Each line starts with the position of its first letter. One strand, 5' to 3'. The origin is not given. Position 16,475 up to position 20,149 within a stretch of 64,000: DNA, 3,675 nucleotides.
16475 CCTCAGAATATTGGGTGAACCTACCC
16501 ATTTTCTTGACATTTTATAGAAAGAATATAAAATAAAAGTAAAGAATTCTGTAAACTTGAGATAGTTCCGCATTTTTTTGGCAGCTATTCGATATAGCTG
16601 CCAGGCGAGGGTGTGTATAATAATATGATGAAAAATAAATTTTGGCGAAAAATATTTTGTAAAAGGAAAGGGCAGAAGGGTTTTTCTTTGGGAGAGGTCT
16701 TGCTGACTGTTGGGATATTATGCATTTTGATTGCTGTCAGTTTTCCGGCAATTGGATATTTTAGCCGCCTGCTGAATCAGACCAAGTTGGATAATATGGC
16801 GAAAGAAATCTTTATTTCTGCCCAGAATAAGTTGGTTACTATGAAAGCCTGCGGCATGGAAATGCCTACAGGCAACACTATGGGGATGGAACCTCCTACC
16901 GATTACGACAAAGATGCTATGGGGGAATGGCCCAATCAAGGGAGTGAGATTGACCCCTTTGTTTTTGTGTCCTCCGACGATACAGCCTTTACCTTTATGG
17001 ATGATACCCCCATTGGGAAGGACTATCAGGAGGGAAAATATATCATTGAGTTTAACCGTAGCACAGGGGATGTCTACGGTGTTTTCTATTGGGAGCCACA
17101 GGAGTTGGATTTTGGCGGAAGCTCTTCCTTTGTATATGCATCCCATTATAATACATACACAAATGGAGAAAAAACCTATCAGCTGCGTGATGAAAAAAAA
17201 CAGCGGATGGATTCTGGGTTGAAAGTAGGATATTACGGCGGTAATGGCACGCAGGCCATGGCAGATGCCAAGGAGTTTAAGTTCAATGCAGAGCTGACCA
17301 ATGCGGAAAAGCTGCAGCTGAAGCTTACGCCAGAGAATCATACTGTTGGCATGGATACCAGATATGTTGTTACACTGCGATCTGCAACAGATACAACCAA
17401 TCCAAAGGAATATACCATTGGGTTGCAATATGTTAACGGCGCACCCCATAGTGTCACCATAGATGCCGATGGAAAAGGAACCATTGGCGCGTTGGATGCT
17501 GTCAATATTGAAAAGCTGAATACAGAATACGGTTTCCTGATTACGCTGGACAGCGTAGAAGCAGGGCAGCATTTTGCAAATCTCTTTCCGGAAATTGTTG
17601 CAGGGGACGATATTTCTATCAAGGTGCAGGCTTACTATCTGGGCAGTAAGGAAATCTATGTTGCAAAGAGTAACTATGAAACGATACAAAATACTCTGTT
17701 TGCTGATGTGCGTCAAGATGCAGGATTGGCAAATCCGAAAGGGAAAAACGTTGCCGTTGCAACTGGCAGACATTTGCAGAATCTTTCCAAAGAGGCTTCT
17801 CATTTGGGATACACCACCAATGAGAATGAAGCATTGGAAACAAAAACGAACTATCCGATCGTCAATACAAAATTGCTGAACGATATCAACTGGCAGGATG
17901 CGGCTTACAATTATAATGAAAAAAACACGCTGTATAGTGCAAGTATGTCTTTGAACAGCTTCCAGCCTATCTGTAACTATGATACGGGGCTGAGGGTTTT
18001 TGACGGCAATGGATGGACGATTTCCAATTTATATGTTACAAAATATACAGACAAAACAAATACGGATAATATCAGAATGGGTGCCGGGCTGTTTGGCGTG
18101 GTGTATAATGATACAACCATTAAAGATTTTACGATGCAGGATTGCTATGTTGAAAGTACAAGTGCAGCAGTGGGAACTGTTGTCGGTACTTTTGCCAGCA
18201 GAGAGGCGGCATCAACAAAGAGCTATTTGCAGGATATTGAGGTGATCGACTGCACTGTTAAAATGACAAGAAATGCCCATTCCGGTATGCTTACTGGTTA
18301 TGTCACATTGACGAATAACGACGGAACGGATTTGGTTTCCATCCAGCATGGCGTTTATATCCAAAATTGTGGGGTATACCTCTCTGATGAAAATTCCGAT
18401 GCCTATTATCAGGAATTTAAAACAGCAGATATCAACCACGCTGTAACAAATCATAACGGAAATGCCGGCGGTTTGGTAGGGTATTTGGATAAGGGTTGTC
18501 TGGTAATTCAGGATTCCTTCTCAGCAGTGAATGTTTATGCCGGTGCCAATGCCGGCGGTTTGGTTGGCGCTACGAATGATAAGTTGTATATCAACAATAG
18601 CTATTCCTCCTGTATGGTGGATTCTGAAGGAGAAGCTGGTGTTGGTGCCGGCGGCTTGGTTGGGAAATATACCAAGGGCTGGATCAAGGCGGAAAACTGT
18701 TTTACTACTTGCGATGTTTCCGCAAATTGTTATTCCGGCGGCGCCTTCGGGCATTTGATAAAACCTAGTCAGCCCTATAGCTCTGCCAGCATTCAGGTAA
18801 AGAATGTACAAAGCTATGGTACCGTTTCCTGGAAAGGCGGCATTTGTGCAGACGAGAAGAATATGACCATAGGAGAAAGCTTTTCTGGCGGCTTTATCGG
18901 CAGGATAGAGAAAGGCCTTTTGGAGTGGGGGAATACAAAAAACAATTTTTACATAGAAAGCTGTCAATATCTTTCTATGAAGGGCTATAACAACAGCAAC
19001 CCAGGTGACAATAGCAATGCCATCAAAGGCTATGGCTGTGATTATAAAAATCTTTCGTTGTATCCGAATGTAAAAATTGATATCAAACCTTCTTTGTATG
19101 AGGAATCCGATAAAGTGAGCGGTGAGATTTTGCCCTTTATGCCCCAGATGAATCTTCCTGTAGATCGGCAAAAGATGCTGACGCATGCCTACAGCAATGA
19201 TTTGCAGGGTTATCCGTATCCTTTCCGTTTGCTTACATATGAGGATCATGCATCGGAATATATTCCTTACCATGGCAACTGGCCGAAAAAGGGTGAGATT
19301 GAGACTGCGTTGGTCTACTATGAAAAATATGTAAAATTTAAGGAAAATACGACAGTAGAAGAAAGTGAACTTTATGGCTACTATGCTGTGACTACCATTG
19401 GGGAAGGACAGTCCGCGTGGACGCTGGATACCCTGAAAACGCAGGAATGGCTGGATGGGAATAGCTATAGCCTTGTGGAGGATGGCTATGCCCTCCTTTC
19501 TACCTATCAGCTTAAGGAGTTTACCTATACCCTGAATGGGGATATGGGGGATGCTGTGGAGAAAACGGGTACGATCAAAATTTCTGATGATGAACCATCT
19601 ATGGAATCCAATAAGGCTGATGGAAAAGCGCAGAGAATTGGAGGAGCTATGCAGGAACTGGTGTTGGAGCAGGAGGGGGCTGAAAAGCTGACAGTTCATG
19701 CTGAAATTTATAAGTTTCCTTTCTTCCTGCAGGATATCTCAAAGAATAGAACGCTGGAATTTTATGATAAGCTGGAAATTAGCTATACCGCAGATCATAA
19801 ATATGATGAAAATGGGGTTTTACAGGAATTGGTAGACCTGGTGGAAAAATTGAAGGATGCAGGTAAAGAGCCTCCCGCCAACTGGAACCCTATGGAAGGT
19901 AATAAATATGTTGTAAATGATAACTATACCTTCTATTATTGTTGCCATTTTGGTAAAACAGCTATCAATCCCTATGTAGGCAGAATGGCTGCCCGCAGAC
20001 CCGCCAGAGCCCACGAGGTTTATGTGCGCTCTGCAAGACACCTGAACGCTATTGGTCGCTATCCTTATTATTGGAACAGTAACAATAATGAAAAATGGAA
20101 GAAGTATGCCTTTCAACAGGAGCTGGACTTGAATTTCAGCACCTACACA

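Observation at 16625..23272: A ~2,200-aa GLUG-repeat protein with a prepilin leader is the first gene of the pilus operon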

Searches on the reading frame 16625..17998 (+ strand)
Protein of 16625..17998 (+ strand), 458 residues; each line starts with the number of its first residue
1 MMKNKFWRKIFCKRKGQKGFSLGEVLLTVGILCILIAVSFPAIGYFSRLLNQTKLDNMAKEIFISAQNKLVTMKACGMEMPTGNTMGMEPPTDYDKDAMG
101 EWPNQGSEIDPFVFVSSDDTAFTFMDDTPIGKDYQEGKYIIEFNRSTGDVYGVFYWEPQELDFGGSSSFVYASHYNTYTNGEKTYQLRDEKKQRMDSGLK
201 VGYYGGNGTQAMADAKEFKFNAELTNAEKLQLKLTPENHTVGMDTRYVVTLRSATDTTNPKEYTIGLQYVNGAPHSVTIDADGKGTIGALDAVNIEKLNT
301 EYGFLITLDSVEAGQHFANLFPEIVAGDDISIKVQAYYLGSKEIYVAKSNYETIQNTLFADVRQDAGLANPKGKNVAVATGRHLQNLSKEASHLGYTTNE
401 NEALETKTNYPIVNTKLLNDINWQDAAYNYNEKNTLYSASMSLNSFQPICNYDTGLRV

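Call 27: search_protein_representatives(protein=window:16625-17998:+)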
Query: 458 residues. Proteins with E-value up to 0.001 (for the whole library): 1643; up to 1e-10: 692; up to 1e-30: 13. The best 150 are listed.
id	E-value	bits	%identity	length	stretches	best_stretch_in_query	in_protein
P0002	5.3e-216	734.3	75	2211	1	1-458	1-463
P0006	9.4e-153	525.9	64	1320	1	3-450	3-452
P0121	2.0e-134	465.4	53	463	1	17-457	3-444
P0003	1.7e-125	436.0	52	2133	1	16-456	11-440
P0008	7.1e-104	364.8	46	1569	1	15-456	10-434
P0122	8.3e-83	295.4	44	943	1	13-455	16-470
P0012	4.4e-63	230.3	38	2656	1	5-456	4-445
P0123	1.9e-54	201.9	35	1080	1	17-457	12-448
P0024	8.3e-52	193.2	38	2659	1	8-429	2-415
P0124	2.0e-51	191.9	38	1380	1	12-431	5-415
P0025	1.2e-48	182.7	38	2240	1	14-438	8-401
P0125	3.0e-41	158.4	54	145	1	14-150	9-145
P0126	6.1e-34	134.3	61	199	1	249-383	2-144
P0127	1.5e-25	106.6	31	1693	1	13-402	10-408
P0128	1.9e-25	106.3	33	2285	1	15-395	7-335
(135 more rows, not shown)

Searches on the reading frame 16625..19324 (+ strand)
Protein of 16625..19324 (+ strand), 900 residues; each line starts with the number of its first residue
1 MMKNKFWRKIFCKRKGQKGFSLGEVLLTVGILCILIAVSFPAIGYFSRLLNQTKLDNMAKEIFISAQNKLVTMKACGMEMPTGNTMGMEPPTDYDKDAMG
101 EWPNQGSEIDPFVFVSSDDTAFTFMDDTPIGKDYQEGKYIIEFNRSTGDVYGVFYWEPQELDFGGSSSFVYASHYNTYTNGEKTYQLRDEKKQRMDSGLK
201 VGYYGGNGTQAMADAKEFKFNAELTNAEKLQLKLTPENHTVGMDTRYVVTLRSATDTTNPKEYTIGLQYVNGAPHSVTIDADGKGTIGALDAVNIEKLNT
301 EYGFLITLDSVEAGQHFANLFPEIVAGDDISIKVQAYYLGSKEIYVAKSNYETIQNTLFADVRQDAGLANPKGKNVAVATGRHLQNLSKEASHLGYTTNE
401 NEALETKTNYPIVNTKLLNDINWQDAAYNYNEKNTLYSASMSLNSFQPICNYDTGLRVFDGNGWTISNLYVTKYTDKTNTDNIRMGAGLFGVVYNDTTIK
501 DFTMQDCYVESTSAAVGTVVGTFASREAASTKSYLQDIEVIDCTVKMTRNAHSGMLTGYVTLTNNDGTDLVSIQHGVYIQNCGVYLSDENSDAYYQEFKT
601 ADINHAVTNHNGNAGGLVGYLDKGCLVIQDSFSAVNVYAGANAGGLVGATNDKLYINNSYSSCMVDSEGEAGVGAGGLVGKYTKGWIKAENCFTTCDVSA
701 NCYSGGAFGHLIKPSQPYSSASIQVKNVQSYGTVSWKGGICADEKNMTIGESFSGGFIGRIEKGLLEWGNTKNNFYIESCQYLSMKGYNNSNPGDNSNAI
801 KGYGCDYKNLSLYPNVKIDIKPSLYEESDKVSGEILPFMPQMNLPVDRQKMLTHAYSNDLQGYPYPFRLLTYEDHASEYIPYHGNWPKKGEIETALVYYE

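Call 36: predict_structure(alignment_id=A1)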
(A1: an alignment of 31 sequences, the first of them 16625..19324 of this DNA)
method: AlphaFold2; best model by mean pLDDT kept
length: 900 residues; sequences in the alignment: 31
mean_pLDDT: 84.5   pTM: 0.81
mean pLDDT of the five models: 84.5, 83.6, 82.4, 79.6, 76.0
residues with pLDDT >= 90: 402; 70-90: 372; 50-70: 89; < 50: 37
segments of 3 or more residues with pLDDT < 50: 1-5, 11-17, 745-750, 796-800, 892-900
pLDDT, mean of each block of 10 residues (from residue 1): 47 45 74 80 82 90 90 82 88 83 87 89 84 84 89 86 68 86 88 86 77 84 94 93 90 94 92 88 83 85 92 87 95 92 86 96 95 96 92 89 84 96 68 58 78 93 95 75 86 95 96 95 84 96 93 97 78 89 94 79 85 97 95 97 97 95 92 93 92 95 92 70 91 76 50 79 75 80 80 49 67 81 77 73 87 90 88 91 86 46
secondary structure, 60 per line:
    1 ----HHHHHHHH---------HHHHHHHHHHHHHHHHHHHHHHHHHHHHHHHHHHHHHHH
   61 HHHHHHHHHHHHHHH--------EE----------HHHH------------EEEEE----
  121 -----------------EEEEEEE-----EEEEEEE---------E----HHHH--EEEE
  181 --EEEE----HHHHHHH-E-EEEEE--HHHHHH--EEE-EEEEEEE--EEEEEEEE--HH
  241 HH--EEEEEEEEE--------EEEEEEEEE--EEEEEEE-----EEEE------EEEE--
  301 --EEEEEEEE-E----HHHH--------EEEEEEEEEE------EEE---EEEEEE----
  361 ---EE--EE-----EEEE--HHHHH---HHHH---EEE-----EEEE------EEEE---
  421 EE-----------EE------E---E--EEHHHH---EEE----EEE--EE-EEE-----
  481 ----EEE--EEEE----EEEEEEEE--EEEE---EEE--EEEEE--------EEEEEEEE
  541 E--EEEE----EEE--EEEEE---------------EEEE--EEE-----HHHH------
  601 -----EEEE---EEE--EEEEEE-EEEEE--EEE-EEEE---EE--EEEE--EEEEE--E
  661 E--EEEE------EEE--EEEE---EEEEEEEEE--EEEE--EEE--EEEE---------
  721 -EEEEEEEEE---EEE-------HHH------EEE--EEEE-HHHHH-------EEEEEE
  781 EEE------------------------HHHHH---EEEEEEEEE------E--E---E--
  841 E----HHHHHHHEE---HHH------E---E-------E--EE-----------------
elements in order (helices of 4 or more, strands of 3 or more residues): H5-12 H22-75 H96-99 E112-116 E138-144 E150-156 H171-174 E177-180 E183-186 H191-197 E201-205 H208-213 E216-218 E220-226 E229-236 H239-242 E245-253 E262-270 E273-279 E285-288 E295-298 E303-310 H317-320 E329-338 E345-347 E351-356 E375-378 H381-385 H389-392 E396-398 E404-407 E414-417 H451-454 E458-460 E465-467 E473-475 E485-487 E490-493 E498-505 E508-511 E515-517 E520-524 E533-541 E544-547 E552-554 E557-561 E577-580 E583-585 H591-594 E606-609 E613-615 E618-623 E625-629 E632-634 E636-639 E647-650 E653-657 E664-667 E674-676 E679-682 E686-694 E697-700 E703-705 E708-711 E722-730 E734-736 E753-755 E758-761 H763-767 E775-783 H808-812 E816-824 H846-852

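Call 38: find_related_loci(query=A2, collection=genome_contigs, flank=10000)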
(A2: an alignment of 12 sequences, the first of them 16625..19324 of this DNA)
Query A2 (900 aa) in genome_contigs; peptide patterns used: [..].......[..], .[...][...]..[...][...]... (x = any residue, [..] = any of these).
266 stretches matched a pattern; 224 encode a relative of the query (tblastn E <= 1e-3); the best 80 are kept; 79 distinct loci.
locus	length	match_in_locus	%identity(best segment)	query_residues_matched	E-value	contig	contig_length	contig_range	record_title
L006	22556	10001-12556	49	17-900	0e+0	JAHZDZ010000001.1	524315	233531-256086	MAG: Bacillota bacterium isolate HRGM_Genome_2601 HRGM_Genome_2601_1, whole genome shotgun sequence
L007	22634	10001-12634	46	14-900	0e+0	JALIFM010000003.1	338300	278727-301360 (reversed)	Lachnospiraceae bacterium NSJ-143 D5.70.1_ctg03, whole genome shotgun sequence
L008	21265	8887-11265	46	1-900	0e+0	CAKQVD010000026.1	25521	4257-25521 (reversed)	MAG: uncultured Anaerotignum sp. isolate REFINED_METABAT215_TOP10_CONTIGS_1500_ASSEMBLY_K77_MERGED__Hadza_PheChl_Fiber-H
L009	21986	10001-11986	32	2-702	6e-80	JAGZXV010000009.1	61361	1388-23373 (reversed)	MAG: Clostridiaceae bacterium isolate L2_013_000G1_dasL2_013_000G1_metabat.metabat.107 L2_013_000G1_scaffold_509, whole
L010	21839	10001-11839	32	2-661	3e-76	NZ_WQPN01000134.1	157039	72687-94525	Clostridium sp. MCC353 NODE_212_length_157019_cov_43.394691, whole genome shotgun sequence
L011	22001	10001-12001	29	19-757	3e-68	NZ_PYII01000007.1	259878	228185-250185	Enterocloster lavalensis strain KCTC 15153 scaffold_6, whole genome shotgun sequence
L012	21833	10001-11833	30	9-667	5e-68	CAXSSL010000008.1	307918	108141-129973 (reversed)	Clostridiales bacterium VE202-15 isolate CC00199 genome assembly, contig: CC00199_8_NODE_8_length_307918_cov_178.867276,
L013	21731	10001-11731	31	13-637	6e-64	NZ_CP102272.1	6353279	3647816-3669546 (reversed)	[Clostridium] asparagiforme DSM 15981 chromosome, complete genome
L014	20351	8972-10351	33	9-473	2e-55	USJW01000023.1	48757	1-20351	uncultured Clostridium sp. isolate UMGS1784 genome assembly, contig: NODE_229_length_48757_cov_9.867933, whole genome sh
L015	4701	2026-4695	25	13-883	5e-50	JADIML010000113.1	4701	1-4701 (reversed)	MAG: Candidatus Scybalomonas excrementavium isolate E3-2379 E3M38__C63940_L4701_SRR9113731, whole genome shotgun sequenc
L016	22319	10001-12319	26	9-789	2e-42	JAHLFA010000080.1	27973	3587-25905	MAG: Candidatus Ruminococcus intestinipullorum isolate 1485 E5M68__C40087_L27973, whole genome shotgun sequence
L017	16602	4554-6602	26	7-759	3e-41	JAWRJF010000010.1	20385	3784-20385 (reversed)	MAG: Anaerovoracaceae bacterium isolate ADS23 c_000000018467, whole genome shotgun sequence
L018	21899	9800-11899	27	6-710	2e-40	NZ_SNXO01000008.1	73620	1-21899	Aminicella lysinilytica strain DSM 28287 Ga0310519_108, whole genome shotgun sequence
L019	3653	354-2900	25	17-900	4e-40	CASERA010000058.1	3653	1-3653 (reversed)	uncultured Ruminococcus sp. isolate Batch5_idba_bin.1672 genome assembly, contig: Batch5_idba_bin.1672.fa_k87_4634620, w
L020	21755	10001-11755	26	8-665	1e-38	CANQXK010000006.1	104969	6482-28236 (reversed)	MAG: uncultured Oscillospiraceae bacterium isolate Lapin-024__bin10 genome assembly, contig: Lapin-024__NODE_178_length_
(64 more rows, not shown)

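Call 41: fold_search(model_id=the predicted structure, library=pdb)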
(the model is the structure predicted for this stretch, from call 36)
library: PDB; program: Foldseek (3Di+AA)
matches with E <= 10: 1587; with E <= 0.001: 5
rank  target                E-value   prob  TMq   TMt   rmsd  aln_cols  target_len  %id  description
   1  3n6z                  2.4e-06  1.00  0.23  0.55   7.0       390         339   16  Crystal structure of a putative immunoglobulin A1 protease (BACOVA_03286) from Bacteroides ovatus at 1.30 A resolution (released 2010-07-21)
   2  7uvk                  1.6e-05  1.00  0.24  0.17  10.9       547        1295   13  G. haemolysans IgA1 protease (released 2022-11-23)
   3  7uvl_P                4.0e-05  1.00  0.19  0.14  14.4       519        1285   13  IgA1 Protease with IgA1 substrate (released 2022-11-23)
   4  6xja_P                1.7e-04  1.00  0.22  0.16  14.5       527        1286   12  Streptococcus Pneumoniae IgA1 Protease with IgA1 substrate (released 2021-01-20)
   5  6xjb                  2.4e-04  1.00  0.23  0.17  12.2       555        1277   12  IgA1 Protease (released 2020-12-09)
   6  5o04_E                7.7e-03  1.00  0.09  0.45   6.4       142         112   10  GII.10 Vietnam 026 norovirus protruding domain in complex with Nanobody Nano-26 and Nano-85 (released 2017-10-04)
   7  8gjr_A                7.7e-03  0.99  0.08  0.44   7.7       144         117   14  Crystal Structure of Nanobody VHH114 Bound to Its Antigen PA14 Cif (released 2024-06-26)
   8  6y9b_H                1.2e-02  0.99  0.08  0.42   6.9       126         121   10  Cryo-EM structure of trimeric human STEAP1 bound to three Fab120.545 fragments (released 2020-05-20)
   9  8ejh_H                1.6e-02  0.89  0.07  0.36  10.2       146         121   12  Lassa virus glycoprotein complex (Josiah) bound to 12.1F Fab (released 2023-06-07)
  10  9qzq_N                1.8e-02  0.98  0.09  0.43   7.2       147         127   11  CryoEM structure of nanodisc-reconstituted human NTCP in complex with grafted NTCP_Nb1 and NabFab (released 2025-11-05)
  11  6mxt_N                2.1e-02  0.96  0.08  0.40   7.3       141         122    9  Crystal structure of human beta2 adrenergic receptor bound to salmeterol and Nb71 (released 2018-11-14)
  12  9p6x_G                2.3e-02  0.87  0.07  0.35   8.5       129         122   11  Structure of EBOV glycoprotein in complex with Nanosota-EB1 and EB2 (released 2026-01-21)
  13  8t5c_E                2.4e-02  0.99  0.09  0.51   6.4       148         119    9  Lassa GPC Trimer in complex with Fab 8.11G and nanobody D5 (released 2024-01-03)
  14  7mjh_D                2.4e-02  0.98  0.08  0.40   6.9       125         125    8  Cryo-EM structure of the SARS-CoV-2 N501Y mutant spike protein ectodomain bound to VH ab8 (released 2021-05-12)
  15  7aqy_C                2.5e-02  0.97  0.08  0.41   8.1       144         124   17  Co-Crystal Structure of Variant Surface Glycoprotein VSG2 in complex with Nanobody VSG2(NB11) (released 2021-11-03)
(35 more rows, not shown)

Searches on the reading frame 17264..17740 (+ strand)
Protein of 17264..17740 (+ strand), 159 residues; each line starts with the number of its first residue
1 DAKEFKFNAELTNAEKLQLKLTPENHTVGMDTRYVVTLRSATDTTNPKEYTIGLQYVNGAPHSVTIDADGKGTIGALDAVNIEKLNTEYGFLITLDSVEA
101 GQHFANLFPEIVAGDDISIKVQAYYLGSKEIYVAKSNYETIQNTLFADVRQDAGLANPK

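Call 57: search_protein_families(library=pfam, proteins=[window:17264-17740:+], max_evalue=1)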
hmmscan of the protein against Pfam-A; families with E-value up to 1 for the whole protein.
window:17264-17740:+ (159 aa): 0 families

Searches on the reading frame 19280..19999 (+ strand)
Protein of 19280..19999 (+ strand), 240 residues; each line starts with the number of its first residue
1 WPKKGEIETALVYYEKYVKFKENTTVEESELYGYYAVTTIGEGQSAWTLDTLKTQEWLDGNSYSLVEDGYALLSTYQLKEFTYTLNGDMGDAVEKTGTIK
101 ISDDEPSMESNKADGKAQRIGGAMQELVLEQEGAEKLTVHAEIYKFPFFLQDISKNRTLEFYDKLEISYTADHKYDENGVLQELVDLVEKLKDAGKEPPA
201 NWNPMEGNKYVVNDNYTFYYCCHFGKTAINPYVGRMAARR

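Call 57: search_protein_families(library=pfam, proteins=[window:19280-19999:+], max_evalue=1)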
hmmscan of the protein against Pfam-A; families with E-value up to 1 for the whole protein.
window:19280-19999:+ (240 aa): 0 families
